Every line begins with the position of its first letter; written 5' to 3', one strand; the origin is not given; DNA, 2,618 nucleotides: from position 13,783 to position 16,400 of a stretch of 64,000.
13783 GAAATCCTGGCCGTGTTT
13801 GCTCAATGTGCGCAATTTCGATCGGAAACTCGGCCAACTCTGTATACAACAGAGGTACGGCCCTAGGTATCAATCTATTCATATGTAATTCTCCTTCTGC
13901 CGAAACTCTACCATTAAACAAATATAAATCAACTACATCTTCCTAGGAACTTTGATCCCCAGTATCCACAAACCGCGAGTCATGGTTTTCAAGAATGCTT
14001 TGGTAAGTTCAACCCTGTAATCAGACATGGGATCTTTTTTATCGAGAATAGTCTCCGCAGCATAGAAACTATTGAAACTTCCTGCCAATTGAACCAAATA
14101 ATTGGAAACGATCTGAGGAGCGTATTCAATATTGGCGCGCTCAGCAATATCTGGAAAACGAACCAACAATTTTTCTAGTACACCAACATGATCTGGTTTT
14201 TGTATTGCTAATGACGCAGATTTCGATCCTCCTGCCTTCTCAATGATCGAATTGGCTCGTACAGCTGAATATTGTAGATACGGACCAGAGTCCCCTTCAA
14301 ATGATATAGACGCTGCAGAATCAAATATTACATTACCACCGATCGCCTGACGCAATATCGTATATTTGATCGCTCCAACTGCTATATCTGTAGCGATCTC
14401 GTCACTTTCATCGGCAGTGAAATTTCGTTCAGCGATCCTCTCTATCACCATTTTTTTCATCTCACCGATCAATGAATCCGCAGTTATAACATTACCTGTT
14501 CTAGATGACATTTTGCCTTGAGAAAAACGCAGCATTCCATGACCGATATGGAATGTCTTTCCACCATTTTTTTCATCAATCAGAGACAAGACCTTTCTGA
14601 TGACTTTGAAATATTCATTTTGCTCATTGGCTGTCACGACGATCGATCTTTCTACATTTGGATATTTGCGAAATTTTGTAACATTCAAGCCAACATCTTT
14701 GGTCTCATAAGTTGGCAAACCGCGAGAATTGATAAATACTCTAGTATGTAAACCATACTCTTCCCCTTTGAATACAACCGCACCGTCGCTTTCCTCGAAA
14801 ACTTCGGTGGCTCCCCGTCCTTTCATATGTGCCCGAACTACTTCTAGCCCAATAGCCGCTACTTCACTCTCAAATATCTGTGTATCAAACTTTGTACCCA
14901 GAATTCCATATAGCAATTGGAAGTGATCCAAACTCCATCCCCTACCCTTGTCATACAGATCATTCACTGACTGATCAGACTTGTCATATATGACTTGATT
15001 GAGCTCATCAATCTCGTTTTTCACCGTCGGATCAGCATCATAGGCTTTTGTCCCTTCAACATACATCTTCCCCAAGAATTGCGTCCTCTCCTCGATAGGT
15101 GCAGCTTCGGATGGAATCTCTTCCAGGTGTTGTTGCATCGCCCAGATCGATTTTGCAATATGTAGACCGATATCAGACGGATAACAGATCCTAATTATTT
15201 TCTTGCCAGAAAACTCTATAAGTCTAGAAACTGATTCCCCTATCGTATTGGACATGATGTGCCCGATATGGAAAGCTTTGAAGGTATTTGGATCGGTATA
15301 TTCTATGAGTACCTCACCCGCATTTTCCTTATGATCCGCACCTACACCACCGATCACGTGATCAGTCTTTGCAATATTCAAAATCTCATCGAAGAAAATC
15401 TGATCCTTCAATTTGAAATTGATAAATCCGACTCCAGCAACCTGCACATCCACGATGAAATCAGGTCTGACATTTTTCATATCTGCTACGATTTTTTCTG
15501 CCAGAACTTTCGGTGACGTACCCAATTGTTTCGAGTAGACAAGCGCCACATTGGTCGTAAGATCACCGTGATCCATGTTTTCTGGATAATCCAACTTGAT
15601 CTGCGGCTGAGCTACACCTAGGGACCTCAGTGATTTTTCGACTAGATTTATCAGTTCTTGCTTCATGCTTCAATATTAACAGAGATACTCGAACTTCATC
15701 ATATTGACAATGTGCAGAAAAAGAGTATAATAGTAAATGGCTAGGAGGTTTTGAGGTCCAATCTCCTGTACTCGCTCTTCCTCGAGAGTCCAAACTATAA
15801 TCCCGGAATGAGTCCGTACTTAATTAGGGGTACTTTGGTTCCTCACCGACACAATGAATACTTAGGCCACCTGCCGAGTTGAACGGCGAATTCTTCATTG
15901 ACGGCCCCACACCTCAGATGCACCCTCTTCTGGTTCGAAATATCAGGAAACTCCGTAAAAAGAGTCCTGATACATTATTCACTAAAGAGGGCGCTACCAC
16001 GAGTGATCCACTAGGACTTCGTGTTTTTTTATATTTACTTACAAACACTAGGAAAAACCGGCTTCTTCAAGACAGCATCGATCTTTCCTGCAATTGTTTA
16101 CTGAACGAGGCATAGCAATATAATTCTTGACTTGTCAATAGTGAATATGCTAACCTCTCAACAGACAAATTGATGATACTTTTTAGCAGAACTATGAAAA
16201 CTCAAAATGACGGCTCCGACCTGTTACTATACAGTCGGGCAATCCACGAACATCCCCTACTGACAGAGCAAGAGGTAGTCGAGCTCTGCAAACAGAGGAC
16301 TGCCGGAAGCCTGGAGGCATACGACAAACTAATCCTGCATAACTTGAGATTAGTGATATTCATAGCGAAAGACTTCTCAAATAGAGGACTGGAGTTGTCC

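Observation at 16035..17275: Sigma-70 gene bracketed by a 63-bp direct duplication of the glyA 3' end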

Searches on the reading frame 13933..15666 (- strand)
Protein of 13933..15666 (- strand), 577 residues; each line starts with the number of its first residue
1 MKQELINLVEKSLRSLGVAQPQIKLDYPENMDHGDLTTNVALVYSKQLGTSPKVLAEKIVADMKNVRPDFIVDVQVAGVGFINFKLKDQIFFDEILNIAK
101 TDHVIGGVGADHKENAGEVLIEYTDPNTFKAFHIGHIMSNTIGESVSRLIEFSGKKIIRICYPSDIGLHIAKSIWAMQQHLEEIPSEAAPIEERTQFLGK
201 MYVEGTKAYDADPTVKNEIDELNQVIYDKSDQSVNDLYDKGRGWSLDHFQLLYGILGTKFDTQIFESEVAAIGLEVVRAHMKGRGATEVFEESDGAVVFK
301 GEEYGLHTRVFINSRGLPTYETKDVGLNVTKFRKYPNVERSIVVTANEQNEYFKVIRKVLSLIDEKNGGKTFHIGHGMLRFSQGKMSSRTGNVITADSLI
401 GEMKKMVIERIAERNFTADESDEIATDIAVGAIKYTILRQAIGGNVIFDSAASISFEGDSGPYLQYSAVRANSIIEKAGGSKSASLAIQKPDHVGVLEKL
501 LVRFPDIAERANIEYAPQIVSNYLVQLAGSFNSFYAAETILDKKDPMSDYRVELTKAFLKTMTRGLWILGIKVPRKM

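Call 6: search_protein_families(library=pfam, proteins=[window:13933-15666:-])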
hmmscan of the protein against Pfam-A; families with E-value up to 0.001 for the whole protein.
window:13933-15666:- (577 aa): 3 families
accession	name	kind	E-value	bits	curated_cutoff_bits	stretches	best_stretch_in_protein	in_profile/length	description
PF00750.26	tRNA-synt_1d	-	4.2e-34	118.5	23.3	1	114-449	17-348/349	tRNA synthetases class I (R), catalytic domain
PF05746.21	DALR_1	-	9.8e-22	77.7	22.3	1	464-577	1-117/117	DALR anticodon binding domain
PF03485.21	Arg_tRNA_synt_N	-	8.8e-17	61.9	21.5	1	4-86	2-85/85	Arginyl tRNA synthetase N terminal domain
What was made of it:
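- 13933..15666 (-): argS. In relatives it is the gene that follows glyA, so it marks the far side of the empty site. Pfam families tRNA-synt_1d, DALR_1 and Arg_tRNA_synt_N (call 6).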

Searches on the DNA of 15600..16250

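Call 8: search_rna_families(source=window, start=15600, end=16250, threshold=evalue, max_evalue=10, show_alignments=2)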
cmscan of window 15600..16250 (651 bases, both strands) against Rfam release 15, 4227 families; matches with E-value up to 10: 4.
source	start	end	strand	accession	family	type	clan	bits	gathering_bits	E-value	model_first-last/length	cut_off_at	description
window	15937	16060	-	RF04182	GibS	Gene; sRNA;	-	22.6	115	0.89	1-142/142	no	GibS sRNA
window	15924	15988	-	RF00273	SNORD59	Gene; snRNA; snoRNA; CD-box;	CL00065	19.1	45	0.48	1-73/73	no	Small nucleolar RNA SNORD59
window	15918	15995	-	RF04168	MIR839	Gene; miRNA;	-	14.7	200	2.9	1-267/267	no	MIR839 microRNA precursor family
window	16058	16096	+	RF02147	MEG8_3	Gene; lncRNA;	-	14.6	40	0.42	1-66/66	no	Maternally expressed 8 exon 3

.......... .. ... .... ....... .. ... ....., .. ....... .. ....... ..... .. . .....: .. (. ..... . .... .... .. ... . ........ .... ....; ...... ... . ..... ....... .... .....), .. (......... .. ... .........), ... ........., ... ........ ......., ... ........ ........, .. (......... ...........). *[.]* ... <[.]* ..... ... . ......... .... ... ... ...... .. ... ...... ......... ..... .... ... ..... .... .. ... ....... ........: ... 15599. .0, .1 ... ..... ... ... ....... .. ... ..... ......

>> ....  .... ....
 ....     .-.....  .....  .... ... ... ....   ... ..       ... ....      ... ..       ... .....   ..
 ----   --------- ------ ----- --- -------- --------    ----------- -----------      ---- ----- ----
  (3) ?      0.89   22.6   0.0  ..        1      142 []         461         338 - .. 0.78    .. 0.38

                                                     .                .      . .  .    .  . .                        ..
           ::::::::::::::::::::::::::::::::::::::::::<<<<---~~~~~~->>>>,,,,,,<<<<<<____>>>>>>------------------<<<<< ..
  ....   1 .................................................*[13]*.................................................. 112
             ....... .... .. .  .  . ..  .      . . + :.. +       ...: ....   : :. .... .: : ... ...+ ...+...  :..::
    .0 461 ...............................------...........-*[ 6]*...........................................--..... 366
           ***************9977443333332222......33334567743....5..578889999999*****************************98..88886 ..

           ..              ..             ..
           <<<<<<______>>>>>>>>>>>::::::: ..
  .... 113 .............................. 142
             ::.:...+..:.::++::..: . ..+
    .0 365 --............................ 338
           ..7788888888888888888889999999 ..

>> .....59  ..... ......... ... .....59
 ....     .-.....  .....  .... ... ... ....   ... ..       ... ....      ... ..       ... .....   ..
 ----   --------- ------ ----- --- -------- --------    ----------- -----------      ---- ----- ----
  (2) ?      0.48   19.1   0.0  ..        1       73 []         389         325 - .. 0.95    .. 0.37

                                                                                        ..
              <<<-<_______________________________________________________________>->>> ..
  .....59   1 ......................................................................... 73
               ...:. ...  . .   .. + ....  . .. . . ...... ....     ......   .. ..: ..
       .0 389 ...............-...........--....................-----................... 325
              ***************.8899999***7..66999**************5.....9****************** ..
